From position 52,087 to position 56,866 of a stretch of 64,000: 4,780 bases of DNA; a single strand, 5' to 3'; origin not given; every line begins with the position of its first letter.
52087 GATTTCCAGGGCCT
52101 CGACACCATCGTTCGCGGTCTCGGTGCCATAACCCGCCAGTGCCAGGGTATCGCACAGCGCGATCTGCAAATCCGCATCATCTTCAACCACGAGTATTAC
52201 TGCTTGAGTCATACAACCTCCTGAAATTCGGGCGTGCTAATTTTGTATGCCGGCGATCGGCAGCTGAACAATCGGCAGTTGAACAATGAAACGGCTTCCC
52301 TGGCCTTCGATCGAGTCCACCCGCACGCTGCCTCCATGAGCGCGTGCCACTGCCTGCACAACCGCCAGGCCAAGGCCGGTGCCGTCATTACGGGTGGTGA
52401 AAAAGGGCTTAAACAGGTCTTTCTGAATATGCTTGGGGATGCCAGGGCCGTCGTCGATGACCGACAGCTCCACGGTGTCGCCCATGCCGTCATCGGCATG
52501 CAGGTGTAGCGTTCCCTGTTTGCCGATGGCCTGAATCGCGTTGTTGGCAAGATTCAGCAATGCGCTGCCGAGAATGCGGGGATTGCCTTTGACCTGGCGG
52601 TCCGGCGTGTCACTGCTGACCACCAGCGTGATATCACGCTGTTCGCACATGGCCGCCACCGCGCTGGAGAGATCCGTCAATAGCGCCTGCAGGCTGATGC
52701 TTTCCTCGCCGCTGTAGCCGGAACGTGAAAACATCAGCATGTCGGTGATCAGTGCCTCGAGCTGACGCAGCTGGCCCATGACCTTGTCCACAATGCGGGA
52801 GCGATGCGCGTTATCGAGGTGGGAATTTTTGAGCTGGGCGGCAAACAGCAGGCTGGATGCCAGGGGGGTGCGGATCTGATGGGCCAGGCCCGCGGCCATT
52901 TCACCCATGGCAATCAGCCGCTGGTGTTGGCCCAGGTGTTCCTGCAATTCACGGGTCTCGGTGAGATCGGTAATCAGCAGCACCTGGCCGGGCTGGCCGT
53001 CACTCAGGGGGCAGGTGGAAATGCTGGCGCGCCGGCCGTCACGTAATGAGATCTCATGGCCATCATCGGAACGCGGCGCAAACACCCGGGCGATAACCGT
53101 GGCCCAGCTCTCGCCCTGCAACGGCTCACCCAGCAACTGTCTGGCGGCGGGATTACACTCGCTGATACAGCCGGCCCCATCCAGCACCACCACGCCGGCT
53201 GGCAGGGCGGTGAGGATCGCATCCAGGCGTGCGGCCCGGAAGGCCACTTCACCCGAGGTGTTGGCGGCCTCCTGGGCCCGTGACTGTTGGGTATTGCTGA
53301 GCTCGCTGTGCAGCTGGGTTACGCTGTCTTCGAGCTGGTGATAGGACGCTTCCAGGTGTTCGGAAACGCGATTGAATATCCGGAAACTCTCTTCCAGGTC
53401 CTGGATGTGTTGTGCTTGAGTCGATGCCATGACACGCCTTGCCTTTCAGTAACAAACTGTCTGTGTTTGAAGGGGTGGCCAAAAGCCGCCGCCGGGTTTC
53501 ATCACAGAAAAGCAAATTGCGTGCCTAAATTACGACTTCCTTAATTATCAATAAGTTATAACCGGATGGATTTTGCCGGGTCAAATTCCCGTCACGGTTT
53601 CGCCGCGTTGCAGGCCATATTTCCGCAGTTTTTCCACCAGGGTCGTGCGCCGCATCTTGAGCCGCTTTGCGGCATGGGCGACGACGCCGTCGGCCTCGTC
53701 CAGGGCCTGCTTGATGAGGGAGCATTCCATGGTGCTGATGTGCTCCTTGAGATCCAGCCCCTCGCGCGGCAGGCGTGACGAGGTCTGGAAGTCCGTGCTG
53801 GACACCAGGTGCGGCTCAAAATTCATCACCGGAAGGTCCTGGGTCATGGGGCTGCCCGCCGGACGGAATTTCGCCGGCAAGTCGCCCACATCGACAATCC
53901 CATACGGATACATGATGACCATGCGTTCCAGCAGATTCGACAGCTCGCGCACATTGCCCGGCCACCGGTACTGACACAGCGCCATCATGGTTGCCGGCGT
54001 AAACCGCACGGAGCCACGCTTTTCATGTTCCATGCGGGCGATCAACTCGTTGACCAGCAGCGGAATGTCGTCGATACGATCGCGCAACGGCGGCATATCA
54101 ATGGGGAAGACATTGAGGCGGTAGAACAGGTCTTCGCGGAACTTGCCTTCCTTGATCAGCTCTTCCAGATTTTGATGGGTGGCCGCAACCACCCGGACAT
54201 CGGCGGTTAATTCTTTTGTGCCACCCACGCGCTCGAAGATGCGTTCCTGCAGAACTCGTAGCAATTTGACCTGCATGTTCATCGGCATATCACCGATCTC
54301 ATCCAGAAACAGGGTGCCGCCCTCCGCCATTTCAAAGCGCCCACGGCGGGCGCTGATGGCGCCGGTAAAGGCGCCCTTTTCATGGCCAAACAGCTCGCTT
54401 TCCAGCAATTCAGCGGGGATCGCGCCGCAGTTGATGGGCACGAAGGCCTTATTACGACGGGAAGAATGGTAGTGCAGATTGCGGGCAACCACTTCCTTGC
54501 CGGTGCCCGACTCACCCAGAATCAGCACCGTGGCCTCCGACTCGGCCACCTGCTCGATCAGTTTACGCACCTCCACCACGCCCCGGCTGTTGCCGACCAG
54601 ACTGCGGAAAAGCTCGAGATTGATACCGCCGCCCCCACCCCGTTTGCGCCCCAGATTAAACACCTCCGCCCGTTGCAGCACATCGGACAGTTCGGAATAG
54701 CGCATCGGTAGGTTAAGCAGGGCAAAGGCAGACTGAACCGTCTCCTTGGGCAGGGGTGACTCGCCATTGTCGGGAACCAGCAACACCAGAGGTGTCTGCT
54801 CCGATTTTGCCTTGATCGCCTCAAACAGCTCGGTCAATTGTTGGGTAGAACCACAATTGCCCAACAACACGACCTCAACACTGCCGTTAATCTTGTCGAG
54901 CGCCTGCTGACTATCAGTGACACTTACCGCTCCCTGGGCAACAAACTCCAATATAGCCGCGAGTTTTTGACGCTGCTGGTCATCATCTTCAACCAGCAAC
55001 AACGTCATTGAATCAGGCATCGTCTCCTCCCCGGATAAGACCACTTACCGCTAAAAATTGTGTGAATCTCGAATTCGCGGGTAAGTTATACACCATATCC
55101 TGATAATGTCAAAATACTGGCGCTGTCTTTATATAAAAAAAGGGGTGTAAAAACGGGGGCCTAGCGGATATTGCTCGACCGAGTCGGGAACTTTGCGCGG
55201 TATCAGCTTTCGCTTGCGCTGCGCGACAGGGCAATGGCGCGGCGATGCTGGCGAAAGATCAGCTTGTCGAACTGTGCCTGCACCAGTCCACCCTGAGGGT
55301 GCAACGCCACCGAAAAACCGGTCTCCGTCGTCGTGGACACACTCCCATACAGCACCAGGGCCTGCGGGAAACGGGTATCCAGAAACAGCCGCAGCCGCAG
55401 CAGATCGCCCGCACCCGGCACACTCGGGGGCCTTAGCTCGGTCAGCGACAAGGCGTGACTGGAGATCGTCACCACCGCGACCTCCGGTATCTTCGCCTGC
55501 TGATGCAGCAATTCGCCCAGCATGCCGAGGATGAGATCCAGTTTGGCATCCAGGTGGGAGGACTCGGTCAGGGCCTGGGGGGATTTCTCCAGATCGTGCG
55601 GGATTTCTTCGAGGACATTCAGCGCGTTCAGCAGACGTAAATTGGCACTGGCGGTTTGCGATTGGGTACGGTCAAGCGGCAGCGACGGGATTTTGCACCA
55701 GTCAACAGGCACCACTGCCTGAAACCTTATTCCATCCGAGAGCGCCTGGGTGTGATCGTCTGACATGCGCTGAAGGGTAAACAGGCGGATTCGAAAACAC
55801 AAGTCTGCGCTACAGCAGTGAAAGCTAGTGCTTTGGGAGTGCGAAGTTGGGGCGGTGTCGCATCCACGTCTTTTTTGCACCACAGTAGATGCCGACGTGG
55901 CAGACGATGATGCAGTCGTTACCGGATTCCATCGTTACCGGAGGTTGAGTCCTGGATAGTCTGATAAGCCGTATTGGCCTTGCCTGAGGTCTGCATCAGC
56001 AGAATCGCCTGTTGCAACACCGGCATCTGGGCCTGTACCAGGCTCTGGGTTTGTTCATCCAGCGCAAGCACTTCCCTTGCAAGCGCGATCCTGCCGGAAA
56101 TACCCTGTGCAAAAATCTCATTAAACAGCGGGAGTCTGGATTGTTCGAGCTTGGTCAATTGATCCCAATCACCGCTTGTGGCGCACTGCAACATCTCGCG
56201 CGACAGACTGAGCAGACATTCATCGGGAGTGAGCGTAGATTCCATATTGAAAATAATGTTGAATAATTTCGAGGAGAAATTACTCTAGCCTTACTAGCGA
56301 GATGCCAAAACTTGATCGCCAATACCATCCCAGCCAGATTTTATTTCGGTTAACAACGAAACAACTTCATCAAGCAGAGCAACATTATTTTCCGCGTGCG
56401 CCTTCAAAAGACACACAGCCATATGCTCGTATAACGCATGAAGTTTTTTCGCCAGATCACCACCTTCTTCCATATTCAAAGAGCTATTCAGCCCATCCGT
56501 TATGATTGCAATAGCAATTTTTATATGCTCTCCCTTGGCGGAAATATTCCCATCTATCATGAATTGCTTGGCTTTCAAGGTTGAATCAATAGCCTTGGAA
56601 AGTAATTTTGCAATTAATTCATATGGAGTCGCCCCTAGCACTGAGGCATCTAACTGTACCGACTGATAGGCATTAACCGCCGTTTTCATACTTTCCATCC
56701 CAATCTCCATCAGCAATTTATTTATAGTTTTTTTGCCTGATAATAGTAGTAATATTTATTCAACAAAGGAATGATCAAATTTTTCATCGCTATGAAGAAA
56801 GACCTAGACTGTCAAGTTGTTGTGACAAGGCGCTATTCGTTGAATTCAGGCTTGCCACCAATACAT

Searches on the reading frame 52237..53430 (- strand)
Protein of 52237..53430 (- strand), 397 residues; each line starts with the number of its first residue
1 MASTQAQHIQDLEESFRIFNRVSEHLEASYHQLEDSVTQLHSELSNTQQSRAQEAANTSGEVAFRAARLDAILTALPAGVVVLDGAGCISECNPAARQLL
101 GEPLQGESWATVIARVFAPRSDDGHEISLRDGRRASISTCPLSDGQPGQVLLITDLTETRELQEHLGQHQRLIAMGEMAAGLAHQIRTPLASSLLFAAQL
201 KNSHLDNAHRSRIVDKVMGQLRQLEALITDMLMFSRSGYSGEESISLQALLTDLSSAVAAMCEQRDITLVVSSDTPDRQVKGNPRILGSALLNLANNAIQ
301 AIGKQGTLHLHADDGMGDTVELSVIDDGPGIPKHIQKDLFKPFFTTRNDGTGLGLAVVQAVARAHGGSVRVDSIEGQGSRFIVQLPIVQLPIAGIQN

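Call 97: search_protein_families(library=pfam, proteins=[window:52237-53430:-], max_evalue=0.0001)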
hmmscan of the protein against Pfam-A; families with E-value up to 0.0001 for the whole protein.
window:52237-53430:- (397 aa): 4 families
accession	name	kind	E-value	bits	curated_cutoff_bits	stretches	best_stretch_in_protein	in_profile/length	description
PF02518.31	HATPase_c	-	4e-25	88.9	26.4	1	283-387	2-109/111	Histidine kinase-, DNA gyrase B-, and HSP90-like ATPase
PF00512.31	HisKA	-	1.5e-12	47.8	26.9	1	175-237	2-63/66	His Kinase A (phospho-acceptor) domain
PF13188.13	PAS_8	-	5.2e-08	33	21.8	1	67-122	1-55/65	PAS domain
PF00989.32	PAS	-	1.8e-06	28.4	22.6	1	68-101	2-35/113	PAS fold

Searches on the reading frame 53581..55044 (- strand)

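Call 97: search_protein_families(library=pfam, proteins=[window:53581-55044:-], max_evalue=0.0001)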
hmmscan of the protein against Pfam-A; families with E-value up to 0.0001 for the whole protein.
window:53581-55044:- (487 aa): 7 families
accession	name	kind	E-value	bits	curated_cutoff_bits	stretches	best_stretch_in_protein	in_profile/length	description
PF00158.32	Sigma54_activat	-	8.9e-75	250.4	20.2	1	149-315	1-167/168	Sigma-54 interaction domain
PF14532.12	Sigma54_activ_2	-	1.7e-25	90.3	25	1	150-320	1-138/138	Sigma-54 interaction domain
PF25601.1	AAA_lid_14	-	3.7e-23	81.6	27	1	321-398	1-79/87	AAA+ ATPase lid domain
PF06490.17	FleQ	-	6.8e-13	49.3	22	1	15-127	2-107/108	Flagellar regulatory protein FleQ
PF02954.25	HTH_8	-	7.3e-12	45.3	22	1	439-476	5-42/42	Bacterial regulatory protein, Fis family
PF07728.20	AAA_5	-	9.5e-10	39.1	22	1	173-291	2-123/139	AAA domain (dynein-related subfamily)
PF13191.12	AAA_16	-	1.4e-05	26.1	32.6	0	153-225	6-85/167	AAA ATPase domain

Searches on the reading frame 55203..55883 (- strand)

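Call 97: search_protein_families(library=pfam, proteins=[window:55203-55883:-], max_evalue=0.0001)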
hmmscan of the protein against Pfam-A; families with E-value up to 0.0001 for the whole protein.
window:55203-55883:- (226 aa): 1 family
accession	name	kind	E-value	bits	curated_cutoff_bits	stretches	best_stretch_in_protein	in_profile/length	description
PF16823.10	tPilZ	-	5.2e-10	40.1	25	1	102-221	20-135/136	Atypical PilZ domain, cyclic di-GMP receptor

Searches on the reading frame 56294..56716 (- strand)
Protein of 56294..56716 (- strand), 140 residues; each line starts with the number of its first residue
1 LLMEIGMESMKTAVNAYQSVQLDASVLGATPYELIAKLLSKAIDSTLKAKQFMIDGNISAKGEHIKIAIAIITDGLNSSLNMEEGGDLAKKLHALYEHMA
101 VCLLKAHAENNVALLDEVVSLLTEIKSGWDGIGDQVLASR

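Call 97: search_protein_families(library=pfam, proteins=[window:56294-56716:-], max_evalue=0.0001)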
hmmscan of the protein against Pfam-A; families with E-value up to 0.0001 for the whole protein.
window:56294-56716:- (140 aa): 1 family
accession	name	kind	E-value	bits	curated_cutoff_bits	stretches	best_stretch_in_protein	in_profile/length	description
PF02561.19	FliS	-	1.2e-28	100.1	26.7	1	15-132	2-114/115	Flagellar protein FliS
